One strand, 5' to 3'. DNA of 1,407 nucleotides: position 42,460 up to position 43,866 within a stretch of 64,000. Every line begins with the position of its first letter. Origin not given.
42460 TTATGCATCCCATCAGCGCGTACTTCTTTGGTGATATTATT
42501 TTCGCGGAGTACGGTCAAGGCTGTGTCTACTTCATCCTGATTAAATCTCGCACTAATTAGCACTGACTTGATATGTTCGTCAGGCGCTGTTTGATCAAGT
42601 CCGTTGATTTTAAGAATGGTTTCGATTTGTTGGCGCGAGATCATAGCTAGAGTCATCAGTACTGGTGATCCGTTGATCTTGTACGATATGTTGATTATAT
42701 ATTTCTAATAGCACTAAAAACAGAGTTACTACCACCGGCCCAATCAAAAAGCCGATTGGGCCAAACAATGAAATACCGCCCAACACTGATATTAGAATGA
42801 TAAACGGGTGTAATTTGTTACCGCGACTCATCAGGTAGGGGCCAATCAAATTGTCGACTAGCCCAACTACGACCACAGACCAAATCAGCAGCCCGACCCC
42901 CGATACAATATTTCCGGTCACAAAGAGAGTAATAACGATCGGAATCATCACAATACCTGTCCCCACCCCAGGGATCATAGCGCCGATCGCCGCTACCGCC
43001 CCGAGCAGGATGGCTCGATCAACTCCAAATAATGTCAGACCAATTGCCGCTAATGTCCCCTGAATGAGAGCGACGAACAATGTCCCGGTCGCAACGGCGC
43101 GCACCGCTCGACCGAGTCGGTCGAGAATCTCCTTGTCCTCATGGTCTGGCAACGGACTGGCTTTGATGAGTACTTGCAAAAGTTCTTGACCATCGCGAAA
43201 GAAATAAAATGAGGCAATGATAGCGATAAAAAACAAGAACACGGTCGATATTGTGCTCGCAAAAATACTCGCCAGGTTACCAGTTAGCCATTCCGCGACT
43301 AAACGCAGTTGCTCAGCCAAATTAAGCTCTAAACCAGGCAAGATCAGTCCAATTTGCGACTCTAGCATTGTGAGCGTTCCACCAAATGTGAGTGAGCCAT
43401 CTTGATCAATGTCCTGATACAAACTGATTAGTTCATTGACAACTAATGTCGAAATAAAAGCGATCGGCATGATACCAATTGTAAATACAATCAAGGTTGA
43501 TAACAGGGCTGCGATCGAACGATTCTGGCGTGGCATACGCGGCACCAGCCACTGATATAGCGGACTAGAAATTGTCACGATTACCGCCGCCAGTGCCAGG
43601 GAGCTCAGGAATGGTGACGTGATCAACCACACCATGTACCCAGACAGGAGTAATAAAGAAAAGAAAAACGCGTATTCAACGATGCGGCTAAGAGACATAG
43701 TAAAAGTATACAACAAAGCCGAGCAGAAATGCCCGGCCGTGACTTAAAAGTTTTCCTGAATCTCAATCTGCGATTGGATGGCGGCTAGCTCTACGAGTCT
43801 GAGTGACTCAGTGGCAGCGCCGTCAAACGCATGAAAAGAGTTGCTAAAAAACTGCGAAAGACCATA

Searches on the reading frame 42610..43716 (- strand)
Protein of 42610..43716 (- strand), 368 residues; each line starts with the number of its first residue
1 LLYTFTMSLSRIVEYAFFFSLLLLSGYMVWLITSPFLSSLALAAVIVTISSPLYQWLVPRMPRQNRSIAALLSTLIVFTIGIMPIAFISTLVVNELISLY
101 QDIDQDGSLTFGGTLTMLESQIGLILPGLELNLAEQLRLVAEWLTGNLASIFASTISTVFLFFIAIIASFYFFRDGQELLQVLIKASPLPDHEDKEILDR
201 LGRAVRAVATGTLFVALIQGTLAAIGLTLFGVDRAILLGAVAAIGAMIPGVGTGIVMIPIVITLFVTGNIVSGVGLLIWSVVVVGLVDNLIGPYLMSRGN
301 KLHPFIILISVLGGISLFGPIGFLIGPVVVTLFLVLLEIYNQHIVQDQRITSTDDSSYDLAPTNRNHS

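Call 62: search_protein_families(library=pfam, proteins=[window:42610-43716:-], max_evalue=0.0001)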
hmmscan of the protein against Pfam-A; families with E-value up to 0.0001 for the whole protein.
window:42610-43716:- (368 aa): 1 family
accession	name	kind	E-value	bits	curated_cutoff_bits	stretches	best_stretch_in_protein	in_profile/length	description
PF01594.21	AI-2E_transport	-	5.3e-54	184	34.3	1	18-340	3-326/327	AI-2E family transporter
